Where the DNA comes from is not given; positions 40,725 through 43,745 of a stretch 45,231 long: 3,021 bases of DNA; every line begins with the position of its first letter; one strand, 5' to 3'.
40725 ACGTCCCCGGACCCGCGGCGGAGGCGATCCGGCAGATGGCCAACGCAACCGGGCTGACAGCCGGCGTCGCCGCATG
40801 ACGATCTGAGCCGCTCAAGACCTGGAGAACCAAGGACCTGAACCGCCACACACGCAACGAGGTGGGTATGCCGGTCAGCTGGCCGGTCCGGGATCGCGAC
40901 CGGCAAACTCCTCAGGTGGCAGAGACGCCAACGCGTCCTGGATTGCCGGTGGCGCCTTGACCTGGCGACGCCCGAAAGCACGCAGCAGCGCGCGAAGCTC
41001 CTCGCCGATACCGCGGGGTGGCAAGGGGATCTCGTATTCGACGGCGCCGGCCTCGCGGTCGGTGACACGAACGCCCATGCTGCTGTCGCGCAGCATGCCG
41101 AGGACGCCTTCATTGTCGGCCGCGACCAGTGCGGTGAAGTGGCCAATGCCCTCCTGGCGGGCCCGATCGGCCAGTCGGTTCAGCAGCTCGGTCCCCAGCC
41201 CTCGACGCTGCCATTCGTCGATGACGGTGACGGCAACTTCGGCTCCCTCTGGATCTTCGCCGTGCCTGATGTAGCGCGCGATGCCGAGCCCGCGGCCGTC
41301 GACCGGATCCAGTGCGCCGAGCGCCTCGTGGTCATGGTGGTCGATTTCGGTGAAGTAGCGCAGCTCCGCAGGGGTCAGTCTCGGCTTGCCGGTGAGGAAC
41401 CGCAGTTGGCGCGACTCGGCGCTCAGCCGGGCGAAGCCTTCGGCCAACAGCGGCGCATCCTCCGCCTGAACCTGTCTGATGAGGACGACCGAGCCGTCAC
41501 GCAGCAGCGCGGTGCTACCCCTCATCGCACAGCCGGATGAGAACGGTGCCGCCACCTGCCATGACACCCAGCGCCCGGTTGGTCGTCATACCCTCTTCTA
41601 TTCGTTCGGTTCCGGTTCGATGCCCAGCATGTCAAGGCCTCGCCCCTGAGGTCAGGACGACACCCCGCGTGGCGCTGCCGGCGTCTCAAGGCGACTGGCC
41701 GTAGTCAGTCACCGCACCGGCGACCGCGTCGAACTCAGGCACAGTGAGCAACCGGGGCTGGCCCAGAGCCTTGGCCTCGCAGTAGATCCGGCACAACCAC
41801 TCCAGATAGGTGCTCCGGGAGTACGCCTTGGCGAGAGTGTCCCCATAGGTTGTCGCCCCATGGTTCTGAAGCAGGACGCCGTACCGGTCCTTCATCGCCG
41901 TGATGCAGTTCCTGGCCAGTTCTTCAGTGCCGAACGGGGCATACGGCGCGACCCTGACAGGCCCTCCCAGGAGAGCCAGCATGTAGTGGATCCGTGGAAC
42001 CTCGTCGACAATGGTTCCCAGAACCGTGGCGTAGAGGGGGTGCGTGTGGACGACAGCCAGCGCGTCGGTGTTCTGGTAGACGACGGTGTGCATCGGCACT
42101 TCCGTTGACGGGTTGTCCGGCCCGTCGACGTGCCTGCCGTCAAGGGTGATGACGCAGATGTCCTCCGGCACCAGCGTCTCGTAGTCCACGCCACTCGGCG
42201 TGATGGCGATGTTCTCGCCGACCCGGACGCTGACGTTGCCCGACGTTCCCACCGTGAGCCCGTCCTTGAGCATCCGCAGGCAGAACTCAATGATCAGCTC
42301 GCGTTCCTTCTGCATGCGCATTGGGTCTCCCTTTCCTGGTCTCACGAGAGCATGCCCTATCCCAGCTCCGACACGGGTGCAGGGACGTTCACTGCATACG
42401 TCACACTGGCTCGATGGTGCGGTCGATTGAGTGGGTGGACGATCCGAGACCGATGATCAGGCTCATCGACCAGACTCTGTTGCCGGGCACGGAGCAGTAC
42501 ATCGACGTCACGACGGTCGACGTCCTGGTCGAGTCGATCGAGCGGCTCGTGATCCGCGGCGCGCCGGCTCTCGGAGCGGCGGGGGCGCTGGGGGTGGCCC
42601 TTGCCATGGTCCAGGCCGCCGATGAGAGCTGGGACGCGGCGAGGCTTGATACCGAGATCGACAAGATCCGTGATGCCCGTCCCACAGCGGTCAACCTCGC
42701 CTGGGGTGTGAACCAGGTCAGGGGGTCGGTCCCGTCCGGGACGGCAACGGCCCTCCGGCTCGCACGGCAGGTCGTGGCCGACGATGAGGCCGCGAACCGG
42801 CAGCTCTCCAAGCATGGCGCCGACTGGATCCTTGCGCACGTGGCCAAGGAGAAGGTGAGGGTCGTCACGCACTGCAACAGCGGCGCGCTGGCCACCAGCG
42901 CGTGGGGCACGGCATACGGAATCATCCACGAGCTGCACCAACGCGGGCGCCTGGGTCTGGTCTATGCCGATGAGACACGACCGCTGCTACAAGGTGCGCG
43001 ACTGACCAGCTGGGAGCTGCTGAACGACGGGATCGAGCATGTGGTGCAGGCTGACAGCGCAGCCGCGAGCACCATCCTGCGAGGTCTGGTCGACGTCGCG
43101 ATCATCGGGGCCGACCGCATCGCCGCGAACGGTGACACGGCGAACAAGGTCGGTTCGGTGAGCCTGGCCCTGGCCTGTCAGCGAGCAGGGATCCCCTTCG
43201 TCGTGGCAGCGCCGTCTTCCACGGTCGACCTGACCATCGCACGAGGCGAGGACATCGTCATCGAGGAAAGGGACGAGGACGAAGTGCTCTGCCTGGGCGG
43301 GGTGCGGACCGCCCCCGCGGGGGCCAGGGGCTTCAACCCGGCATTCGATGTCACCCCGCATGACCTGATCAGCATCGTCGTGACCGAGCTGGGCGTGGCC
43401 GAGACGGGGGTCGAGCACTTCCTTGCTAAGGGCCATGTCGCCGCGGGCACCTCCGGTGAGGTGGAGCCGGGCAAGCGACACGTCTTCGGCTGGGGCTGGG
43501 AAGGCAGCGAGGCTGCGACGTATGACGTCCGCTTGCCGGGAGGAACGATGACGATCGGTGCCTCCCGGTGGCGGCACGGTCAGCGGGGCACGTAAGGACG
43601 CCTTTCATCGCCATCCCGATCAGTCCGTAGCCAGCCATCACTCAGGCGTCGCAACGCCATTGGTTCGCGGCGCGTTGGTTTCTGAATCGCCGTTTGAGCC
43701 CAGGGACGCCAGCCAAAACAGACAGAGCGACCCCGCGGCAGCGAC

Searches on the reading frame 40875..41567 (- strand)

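Call 57: search_protein_families(library=pfam, proteins=[window:40875-41567:-], max_evalue=0.001)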
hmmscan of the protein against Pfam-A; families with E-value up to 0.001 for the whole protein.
window:40875-41567:- (230 aa): 4 families
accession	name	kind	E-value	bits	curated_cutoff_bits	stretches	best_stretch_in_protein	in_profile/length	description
PF00583.31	Acetyltransf_1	-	1.3e-10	42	20.7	1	67-159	19-111/116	Acetyltransferase (GNAT) family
PF13302.13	Acetyltransf_3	-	3.5e-07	31.4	25.4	1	29-158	3-131/138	Acetyltransferase (GNAT) domain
PF13508.13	Acetyltransf_7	-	6.5e-05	23.7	27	1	90-143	11-64/84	Acetyltransferase (GNAT) domain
PF08445.16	FR47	-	0.00035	20.9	22.1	1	108-153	22-66/86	FR47-like protein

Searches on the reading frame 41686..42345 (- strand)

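Call 57: search_protein_families(library=pfam, proteins=[window:41686-42345:-], max_evalue=0.001)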
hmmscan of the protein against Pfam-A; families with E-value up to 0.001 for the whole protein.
window:41686-42345:- (219 aa): 1 family
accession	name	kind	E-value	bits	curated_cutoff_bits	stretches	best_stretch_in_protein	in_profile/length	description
PF00596.27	Aldolase_II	-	2.7e-52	177.7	22.2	1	17-189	2-183/183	Class II Aldolase and Adducin N-terminal domain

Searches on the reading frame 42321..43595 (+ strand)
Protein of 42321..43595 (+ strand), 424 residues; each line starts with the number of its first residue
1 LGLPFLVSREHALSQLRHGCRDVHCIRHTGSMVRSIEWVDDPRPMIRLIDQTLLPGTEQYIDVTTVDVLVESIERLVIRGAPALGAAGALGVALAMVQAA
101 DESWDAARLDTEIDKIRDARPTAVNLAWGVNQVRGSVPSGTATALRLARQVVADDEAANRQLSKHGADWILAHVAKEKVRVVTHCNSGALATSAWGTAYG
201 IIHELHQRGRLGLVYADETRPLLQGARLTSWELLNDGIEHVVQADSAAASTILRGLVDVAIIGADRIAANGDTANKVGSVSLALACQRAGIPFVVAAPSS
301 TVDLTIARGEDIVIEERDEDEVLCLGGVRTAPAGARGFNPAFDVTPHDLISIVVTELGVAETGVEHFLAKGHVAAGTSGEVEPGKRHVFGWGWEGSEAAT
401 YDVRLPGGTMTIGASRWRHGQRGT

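Call 57: search_protein_families(library=pfam, proteins=[window:42321-43595:+], max_evalue=0.001)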
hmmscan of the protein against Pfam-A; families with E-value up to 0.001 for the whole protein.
window:42321-43595:+ (424 aa): 1 family
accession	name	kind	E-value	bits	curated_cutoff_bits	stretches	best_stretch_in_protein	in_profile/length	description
PF01008.23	IF-2B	-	2.1e-65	221.2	22.4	1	78-361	2-279/280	Initiation factor 2 subunit family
